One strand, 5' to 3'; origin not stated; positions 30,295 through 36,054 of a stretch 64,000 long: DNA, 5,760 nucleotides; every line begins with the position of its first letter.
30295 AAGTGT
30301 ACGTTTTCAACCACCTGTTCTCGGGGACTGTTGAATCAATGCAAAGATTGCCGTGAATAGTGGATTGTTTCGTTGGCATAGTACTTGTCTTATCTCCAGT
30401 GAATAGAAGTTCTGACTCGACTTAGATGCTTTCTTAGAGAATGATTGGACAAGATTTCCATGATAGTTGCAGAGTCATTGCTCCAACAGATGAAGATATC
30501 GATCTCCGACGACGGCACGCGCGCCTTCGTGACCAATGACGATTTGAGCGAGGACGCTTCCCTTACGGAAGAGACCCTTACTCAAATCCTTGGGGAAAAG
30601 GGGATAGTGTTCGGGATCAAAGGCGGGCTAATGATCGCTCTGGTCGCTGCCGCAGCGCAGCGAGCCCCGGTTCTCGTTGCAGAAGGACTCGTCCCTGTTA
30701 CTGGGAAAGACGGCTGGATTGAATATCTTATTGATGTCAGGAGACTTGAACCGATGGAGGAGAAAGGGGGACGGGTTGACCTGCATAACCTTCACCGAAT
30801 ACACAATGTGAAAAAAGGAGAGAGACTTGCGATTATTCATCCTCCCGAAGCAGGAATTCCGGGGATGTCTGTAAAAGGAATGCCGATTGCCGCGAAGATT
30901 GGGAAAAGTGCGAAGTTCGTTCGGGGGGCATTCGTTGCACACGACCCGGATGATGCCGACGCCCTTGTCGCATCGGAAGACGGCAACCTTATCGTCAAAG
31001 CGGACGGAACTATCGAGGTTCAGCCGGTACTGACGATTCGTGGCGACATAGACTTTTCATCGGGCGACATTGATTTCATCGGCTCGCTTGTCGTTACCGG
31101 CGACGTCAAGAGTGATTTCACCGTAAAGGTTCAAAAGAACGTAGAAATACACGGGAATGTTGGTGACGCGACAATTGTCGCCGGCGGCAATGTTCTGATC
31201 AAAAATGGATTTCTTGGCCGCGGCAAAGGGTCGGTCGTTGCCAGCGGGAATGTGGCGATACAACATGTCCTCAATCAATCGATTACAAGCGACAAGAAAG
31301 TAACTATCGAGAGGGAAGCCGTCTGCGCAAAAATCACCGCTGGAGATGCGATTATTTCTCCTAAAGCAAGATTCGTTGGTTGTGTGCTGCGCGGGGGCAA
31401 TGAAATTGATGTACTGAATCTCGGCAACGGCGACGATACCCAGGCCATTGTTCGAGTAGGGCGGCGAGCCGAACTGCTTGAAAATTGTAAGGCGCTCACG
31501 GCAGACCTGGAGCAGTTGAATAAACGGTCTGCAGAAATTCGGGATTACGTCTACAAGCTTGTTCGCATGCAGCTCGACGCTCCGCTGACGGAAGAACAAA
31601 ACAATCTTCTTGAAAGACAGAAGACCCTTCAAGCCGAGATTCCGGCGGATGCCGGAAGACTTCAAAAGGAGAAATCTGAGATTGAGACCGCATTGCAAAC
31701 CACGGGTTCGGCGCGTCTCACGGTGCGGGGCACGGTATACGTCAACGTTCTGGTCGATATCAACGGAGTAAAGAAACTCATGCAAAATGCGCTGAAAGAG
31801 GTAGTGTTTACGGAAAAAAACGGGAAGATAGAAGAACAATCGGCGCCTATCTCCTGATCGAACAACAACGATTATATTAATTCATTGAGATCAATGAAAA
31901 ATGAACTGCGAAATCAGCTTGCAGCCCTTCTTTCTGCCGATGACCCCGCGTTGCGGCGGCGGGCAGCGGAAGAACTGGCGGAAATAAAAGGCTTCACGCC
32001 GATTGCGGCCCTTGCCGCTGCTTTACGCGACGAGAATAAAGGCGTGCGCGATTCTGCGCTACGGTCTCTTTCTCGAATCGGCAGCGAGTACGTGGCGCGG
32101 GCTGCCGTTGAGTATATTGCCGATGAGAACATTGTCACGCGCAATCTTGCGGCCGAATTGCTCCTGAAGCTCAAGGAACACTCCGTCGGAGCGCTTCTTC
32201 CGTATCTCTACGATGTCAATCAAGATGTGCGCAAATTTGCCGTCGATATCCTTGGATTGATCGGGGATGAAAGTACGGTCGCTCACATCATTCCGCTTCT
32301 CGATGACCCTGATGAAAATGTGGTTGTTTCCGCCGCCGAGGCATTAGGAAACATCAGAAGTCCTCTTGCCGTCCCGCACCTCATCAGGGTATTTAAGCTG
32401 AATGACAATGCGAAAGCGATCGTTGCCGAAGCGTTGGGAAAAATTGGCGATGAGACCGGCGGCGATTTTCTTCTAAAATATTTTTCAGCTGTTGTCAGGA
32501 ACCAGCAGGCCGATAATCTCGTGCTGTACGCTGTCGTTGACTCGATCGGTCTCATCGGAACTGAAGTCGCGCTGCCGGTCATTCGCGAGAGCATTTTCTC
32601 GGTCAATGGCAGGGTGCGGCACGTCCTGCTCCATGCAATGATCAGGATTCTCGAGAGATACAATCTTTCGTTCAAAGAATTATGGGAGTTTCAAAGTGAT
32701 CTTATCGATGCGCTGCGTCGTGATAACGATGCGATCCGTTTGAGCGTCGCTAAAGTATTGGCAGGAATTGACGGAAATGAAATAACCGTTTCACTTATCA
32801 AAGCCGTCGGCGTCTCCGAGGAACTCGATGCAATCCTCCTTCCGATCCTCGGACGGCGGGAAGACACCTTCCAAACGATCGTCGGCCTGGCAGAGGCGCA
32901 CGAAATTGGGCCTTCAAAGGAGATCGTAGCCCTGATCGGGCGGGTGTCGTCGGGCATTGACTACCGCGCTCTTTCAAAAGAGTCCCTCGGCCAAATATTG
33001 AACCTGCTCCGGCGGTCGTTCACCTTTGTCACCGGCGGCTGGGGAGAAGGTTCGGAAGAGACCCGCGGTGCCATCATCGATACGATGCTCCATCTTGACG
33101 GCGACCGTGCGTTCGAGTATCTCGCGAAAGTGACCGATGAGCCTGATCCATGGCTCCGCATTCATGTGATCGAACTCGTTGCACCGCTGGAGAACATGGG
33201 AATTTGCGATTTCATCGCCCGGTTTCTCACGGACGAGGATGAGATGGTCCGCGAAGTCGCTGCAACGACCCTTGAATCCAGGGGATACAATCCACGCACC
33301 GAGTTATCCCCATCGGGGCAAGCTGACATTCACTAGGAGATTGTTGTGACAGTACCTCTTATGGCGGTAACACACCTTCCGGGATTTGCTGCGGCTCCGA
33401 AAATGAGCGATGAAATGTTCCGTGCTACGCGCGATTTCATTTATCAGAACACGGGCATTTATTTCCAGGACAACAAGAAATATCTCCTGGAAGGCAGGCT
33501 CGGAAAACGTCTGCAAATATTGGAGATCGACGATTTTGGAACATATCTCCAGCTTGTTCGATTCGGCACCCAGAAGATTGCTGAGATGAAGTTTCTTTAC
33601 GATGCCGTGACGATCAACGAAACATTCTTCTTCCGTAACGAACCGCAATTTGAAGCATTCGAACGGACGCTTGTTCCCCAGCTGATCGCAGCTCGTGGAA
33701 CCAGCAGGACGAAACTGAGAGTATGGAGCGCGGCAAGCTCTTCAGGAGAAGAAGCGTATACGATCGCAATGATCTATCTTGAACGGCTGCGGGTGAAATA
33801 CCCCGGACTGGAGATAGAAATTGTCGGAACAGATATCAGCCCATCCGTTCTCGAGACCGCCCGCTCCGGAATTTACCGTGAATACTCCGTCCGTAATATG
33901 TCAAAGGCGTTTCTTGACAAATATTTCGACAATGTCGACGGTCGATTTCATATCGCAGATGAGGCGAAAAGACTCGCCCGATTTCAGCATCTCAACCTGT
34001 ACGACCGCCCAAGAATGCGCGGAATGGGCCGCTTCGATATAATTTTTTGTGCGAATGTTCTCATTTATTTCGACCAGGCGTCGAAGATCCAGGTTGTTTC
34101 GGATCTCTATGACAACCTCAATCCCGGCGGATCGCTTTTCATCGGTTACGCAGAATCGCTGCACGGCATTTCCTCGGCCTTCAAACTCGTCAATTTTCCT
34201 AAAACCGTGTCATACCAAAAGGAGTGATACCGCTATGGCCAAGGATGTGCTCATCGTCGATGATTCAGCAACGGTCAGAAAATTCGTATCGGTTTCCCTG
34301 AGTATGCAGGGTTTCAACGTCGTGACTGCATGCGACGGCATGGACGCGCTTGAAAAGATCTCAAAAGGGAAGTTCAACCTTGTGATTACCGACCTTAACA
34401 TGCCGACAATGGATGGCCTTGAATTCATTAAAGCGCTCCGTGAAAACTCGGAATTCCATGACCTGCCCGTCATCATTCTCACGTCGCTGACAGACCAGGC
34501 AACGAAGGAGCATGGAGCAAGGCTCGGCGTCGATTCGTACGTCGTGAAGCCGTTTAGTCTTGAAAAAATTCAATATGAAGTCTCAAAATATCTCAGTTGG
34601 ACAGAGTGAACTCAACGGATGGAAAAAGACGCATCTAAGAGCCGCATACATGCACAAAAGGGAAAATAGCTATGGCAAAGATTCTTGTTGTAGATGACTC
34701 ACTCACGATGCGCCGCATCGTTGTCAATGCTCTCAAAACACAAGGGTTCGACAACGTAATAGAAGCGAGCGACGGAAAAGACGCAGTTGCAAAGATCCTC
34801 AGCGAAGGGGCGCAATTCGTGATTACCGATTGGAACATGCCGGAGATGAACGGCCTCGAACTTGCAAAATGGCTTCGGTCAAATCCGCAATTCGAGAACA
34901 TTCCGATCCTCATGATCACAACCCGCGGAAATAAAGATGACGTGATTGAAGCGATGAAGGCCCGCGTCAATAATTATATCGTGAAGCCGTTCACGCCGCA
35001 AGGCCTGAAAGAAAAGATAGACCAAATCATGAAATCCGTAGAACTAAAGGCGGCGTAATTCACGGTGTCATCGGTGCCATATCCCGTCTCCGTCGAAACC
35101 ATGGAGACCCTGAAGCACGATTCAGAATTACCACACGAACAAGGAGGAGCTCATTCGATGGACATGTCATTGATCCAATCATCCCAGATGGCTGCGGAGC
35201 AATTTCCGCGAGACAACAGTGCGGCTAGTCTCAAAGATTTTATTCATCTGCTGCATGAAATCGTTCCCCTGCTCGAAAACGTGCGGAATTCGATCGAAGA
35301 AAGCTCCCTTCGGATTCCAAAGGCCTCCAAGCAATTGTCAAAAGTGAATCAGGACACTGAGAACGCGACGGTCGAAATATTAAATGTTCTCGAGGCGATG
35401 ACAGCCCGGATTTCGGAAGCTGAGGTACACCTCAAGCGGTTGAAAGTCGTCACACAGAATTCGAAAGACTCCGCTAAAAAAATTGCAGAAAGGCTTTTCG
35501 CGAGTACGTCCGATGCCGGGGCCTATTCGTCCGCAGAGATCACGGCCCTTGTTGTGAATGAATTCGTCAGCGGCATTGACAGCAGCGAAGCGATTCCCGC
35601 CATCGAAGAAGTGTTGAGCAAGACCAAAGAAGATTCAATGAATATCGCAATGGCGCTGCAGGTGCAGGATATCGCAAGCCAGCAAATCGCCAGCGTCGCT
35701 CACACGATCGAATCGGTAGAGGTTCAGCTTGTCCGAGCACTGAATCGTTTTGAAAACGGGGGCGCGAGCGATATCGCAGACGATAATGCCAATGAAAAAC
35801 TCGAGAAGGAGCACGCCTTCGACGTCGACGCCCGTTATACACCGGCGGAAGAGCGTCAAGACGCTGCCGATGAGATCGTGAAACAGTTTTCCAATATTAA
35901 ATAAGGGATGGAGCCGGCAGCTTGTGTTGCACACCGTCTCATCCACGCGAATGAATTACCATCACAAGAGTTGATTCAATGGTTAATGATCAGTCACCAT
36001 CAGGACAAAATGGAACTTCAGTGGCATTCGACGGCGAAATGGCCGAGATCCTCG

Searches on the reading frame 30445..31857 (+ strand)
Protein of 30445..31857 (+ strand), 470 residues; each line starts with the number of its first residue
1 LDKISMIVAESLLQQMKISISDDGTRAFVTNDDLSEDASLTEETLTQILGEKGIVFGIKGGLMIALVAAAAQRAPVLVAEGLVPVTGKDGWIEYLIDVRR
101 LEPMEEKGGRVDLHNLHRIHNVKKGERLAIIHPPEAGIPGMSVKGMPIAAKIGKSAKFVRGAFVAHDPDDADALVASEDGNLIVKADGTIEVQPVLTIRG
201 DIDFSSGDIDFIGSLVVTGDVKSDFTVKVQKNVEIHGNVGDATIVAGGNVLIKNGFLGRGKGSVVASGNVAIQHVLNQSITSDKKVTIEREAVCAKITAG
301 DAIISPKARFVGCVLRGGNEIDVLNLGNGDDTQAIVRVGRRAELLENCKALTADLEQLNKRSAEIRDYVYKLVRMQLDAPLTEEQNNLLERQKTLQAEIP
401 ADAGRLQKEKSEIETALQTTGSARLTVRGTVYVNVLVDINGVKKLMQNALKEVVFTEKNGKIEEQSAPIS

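Call 8: search_protein_families(library=pfam, proteins=[window:30445-31857:+], max_evalue=0.001)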
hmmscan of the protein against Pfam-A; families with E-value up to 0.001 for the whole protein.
window:30445-31857:+ (470 aa): 3 families
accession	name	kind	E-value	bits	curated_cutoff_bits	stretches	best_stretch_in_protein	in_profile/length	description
PF03961.19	FapA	-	7.8e-48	163.9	31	1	194-462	1-272/272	Flagellar Assembly Protein A beta solenoid domain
PF20250.3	FapA_N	-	2.9e-37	128.2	27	1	17-185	2-176/178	Flagellar Assembly Protein A N-terminal region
PF20597.4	pAdhesive_15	-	0.00056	20.3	23.8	0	198-284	12-95/254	Putative Ice-binding-like adhesive domain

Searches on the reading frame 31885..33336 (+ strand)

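Call 8: search_protein_families(library=pfam, proteins=[window:31885-33336:+], max_evalue=0.001)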
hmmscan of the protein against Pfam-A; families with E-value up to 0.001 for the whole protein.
window:31885-33336:+ (483 aa): 8 families
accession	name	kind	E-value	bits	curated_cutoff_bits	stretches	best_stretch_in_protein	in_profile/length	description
PF13646.12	HEAT_2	-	9e-41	138.5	27.7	3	103-173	3-74/88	HEAT repeats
PF03130.22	HEAT_PBS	-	1.2e-15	56.6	20.9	0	148-169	3-24/27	PBS lyase HEAT-like repeat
PF02985.28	HEAT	-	4.2e-14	51.8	23.5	0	134-157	4-27/31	HEAT repeat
PF00514.29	Arm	-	1e-07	32.1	20.6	0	127-157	9-39/41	Armadillo/beta-catenin-like repeat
PF12717.13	Cnd1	-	8.9e-06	26.3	26.4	0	17-71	31-89/162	non-SMC mitotic condensation complex subunit 1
PF13513.12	HEAT_EZ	-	1.6e-05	25.7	27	0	133-157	31-55/55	HEAT-like repeat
PF01602.26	Adaptin_N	-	0.00016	20.8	37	0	43-298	84-259/524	Adaptin N terminal region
PF18944.7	DUF5691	-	0.00055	20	27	0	386-464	163-241/491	Family of unknown function (DUF5691)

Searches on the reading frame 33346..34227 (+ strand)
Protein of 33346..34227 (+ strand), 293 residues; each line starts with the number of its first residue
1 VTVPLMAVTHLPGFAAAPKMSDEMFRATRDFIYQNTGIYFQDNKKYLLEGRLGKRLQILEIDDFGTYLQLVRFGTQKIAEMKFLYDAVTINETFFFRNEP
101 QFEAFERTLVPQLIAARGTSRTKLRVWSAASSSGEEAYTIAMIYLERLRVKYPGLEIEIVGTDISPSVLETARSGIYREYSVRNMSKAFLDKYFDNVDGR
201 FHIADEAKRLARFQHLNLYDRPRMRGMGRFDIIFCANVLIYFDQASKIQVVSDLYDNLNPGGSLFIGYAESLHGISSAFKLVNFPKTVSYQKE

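Call 9: search_protein_families(library=pfam, proteins=[window:33346-34227:+], max_evalue=0.001)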
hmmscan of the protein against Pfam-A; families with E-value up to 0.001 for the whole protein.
window:33346-34227:+ (293 aa): 6 families
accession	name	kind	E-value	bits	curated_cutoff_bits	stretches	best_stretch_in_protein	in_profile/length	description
PF01739.24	CheR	-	2.1e-53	181.1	27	1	91-286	1-193/195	CheR methyltransferase, SAM binding domain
PF03705.20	CheR_N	-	1.3e-14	54.1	27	1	25-72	3-50/53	CheR methyltransferase, all-alpha domain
PF08242.18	Methyltransf_12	-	4.9e-07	30.8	30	1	156-264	20-98/98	Methyltransferase domain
PF13649.12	Methyltransf_25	-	4.3e-06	27.8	27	0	226-262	61-97/97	Methyltransferase domain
PF08241.18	Methyltransf_11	-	7e-05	23.8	21.2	0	228-266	59-95/95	Methyltransferase domain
PF13847.12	Methyltransf_31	-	0.00025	21.2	27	0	155-270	27-113/145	Methyltransferase domain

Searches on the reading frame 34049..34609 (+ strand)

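Call 9: search_protein_families(library=pfam, proteins=[window:34049-34609:+], max_evalue=0.001)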
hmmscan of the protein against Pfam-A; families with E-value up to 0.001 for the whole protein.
window:34049-34609:+ (186 aa): 1 family
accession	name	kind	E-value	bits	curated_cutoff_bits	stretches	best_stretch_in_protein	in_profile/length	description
PF00072.30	Response_reg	-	2.2e-28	99.1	30.2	1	67-175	1-107/111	Response regulator receiver domain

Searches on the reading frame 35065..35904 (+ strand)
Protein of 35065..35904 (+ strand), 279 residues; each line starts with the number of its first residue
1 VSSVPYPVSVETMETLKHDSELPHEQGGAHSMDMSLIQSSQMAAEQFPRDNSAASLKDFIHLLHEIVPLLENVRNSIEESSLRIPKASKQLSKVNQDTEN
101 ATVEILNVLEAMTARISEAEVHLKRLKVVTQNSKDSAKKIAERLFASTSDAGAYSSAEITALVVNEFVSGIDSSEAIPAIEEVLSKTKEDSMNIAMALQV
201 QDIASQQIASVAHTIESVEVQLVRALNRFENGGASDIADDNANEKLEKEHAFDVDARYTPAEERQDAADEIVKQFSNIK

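Call 9: search_protein_families(library=pfam, proteins=[window:35065-35904:+], max_evalue=0.001)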
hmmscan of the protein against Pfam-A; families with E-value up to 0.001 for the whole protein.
window:35065-35904:+ (279 aa): 1 family
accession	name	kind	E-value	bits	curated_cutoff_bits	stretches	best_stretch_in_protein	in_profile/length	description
PF04344.18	CheZ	-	1.9e-08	34.9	30.7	1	63-269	14-195/203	Chemotaxis phosphatase, CheZ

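Call 65: search_protein_families(library=ncbifam, proteins=[window:35065-35901:+], max_evalue=0.001)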
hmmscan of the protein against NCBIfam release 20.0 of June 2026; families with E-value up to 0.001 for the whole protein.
window:35065-35901:+ (279 aa): 1 family
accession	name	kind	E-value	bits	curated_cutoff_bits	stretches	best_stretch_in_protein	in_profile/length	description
NF008368.0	PRK11166.1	equivalog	5.3e-06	26.4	257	1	73-226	39-169/217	protein phosphatase CheZ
